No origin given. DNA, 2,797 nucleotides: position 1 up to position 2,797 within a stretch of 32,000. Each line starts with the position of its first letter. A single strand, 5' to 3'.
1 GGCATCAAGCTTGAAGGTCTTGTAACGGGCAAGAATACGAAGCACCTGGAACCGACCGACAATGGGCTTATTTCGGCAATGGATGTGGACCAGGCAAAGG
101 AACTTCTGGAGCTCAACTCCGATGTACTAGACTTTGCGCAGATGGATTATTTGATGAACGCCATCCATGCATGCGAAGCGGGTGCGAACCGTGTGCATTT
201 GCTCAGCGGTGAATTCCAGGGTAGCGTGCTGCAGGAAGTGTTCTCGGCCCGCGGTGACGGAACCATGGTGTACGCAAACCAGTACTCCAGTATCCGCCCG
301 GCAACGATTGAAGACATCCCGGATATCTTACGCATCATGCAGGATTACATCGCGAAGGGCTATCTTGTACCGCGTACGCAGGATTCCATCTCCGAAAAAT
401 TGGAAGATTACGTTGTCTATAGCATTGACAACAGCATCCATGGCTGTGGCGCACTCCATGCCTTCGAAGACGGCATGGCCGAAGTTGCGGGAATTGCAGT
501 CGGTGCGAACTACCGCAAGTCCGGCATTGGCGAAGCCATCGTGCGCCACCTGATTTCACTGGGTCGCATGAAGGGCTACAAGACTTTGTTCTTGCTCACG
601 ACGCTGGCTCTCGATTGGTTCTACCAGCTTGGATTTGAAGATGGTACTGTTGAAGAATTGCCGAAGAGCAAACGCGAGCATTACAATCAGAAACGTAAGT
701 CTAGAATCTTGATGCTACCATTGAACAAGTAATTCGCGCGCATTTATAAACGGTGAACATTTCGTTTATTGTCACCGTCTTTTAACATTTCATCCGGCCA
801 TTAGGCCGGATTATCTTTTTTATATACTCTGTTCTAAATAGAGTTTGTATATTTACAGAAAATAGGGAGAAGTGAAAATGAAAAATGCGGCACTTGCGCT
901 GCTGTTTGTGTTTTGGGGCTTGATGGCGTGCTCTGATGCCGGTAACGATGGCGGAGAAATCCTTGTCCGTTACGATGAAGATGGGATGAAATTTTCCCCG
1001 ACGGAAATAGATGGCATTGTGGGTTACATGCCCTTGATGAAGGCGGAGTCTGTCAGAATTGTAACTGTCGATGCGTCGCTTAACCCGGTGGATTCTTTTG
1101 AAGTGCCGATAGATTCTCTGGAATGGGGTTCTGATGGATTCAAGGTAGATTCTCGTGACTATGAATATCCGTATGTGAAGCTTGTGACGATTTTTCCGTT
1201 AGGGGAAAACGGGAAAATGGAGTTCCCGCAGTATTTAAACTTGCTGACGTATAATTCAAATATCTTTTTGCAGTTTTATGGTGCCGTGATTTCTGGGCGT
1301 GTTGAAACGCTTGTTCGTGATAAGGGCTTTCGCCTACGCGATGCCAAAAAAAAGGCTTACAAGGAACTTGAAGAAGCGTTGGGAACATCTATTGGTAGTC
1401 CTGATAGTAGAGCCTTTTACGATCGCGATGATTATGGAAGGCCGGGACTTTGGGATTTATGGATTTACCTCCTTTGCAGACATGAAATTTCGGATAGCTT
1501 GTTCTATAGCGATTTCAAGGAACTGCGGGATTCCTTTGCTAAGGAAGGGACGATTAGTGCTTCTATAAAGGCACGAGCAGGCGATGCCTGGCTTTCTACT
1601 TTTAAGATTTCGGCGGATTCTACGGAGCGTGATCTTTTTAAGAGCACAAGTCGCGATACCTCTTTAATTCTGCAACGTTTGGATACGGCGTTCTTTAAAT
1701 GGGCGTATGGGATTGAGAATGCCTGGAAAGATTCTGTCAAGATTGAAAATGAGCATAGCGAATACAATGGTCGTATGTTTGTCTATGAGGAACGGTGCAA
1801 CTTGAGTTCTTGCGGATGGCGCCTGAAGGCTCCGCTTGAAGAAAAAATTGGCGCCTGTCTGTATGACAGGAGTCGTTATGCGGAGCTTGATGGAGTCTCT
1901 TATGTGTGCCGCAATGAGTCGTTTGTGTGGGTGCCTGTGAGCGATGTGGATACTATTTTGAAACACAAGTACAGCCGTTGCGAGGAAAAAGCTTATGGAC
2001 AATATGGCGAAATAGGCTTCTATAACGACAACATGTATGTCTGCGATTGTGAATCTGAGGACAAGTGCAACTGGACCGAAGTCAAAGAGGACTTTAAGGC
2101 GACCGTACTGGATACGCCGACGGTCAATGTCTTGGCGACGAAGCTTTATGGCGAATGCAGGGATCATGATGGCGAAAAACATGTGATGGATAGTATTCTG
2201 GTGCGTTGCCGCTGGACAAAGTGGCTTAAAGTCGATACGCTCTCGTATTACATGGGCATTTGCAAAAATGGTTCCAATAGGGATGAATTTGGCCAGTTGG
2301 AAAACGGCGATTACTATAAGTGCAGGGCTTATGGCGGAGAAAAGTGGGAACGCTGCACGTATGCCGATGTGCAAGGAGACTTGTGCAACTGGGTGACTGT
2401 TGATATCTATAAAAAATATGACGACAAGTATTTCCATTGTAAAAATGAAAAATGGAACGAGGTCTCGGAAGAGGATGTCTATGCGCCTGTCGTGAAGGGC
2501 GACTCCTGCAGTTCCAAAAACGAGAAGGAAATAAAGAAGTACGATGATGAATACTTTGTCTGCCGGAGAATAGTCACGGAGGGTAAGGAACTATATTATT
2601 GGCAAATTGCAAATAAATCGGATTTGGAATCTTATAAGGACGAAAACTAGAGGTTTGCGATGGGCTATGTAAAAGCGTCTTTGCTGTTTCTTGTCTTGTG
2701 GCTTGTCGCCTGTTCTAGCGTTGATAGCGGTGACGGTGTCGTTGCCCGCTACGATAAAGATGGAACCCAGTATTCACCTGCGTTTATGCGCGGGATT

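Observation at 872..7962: Operon-like tandem array of four diverged paralogous Cys-rich lipoproteins of unknown function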

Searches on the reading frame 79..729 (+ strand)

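Call 3: search_protein_families(library=pfam, proteins=[window:79-729:+], max_evalue=1)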
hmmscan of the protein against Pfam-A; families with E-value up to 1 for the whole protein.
window:79-729:+ (217 aa): 3 families
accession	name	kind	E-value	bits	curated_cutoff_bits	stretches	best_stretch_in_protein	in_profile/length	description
PF00583.31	Acetyltransf_1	-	2.1e-09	38.1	20.7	1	101-186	25-116/116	Acetyltransferase (GNAT) family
PF13508.13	Acetyltransf_7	-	4.3e-08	33.9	27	1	110-187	4-83/84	Acetyltransferase (GNAT) domain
PF13527.13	Acetyltransf_9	-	0.16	12.4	25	1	133-172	72-111/127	Acetyltransferase (GNAT) domain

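Call 4: search_protein_families(library=ncbifam, proteins=[window:79-729:+], max_evalue=1)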
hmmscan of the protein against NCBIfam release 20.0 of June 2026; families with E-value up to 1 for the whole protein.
window:79-729:+ (217 aa): 13 families
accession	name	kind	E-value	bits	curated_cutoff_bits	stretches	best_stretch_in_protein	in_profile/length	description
NF003641.0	PRK05279.1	equivalog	1.5e-56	192.1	344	1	3-214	227-440/441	amino-acid N-acetyltransferase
TIGR01890.1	N-Ac-Glu-synth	equivalog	1.1e-49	169.5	202.85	1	12-215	229-429/429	amino-acid N-acetyltransferase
NF005840.0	PRK07757.1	equivalog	7.9e-24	84.3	154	1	71-196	4-128/153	N-acetyltransferase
NF005921.0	PRK07922.1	equivalog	1.6e-18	66.9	180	1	68-189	5-126/170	amino-acid N-acetyltransferase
NF008964.0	PRK12308.1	equivalog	3.7e-18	65.2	657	1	68-196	462-589/624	argininosuccinate lyase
NF040501.1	resist_ArsN2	equivalog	5.4e-13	48.7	125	1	102-197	17-112/133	arsenic resistance N-acetyltransferase ArsN2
TIGR01575.1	rimI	equivalog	2e-06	28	86.4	1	97-191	16-117/132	ribosomal protein S18-alanine N-acetyltransferase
NF040503.1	resist_ArsN1a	equivalog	0.002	17.9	170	1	72-172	1-115/159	arsinothricin resistance N-acetyltransferase ArsN1 family A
NF040502.1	PPT_acetyltrans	equivalog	0.018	14.7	300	1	66-143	4-75/183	phosphinothricin N-acetyltransferase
TIGR03448.1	mycothiol_MshD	equivalog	0.024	14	163.1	1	107-160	45-98/294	mycothiol synthase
NF000360.1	sat4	exception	0.045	13.8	380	1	114-194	77-161/180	streptothricin N-acetyltransferase Sat4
NF007025.1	PRK09491.1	equivalog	0.074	13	173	1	116-187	46-120/145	ribosomal protein S18-alanine N-acetyltransferase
NF009921.1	PRK13382.1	exception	0.1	11.3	850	1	28-87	102-161/529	acyl-CoA ligase FadD12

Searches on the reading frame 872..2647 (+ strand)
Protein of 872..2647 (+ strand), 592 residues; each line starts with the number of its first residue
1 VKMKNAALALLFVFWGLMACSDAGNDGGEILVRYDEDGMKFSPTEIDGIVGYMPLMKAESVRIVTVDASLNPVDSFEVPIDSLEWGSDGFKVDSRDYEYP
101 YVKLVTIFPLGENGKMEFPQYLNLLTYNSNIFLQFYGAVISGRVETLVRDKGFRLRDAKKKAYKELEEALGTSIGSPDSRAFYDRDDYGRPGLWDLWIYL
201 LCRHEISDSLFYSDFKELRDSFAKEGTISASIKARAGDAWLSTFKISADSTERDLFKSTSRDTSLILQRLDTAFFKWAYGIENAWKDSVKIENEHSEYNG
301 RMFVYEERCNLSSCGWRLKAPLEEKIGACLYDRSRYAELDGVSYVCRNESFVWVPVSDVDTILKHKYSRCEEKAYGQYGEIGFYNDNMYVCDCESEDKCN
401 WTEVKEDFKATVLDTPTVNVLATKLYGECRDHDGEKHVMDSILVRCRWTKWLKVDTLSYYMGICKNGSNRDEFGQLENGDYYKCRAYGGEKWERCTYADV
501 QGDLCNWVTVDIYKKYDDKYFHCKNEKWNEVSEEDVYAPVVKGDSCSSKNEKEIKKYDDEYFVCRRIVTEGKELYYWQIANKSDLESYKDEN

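Call 3: search_protein_families(library=pfam, proteins=[window:872-2647:+], max_evalue=1)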
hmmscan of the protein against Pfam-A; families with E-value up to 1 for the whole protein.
window:872-2647:+ (592 aa): 1 family
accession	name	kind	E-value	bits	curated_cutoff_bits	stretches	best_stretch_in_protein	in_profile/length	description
PF04497.17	Pox_E2-like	-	0.2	10.5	30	1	323-393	547-628/729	Poxviridae protein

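Call 4: search_protein_families(library=ncbifam, proteins=[window:872-2647:+], max_evalue=1)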
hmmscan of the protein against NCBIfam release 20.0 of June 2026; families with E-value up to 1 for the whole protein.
window:872-2647:+ (592 aa): 0 families
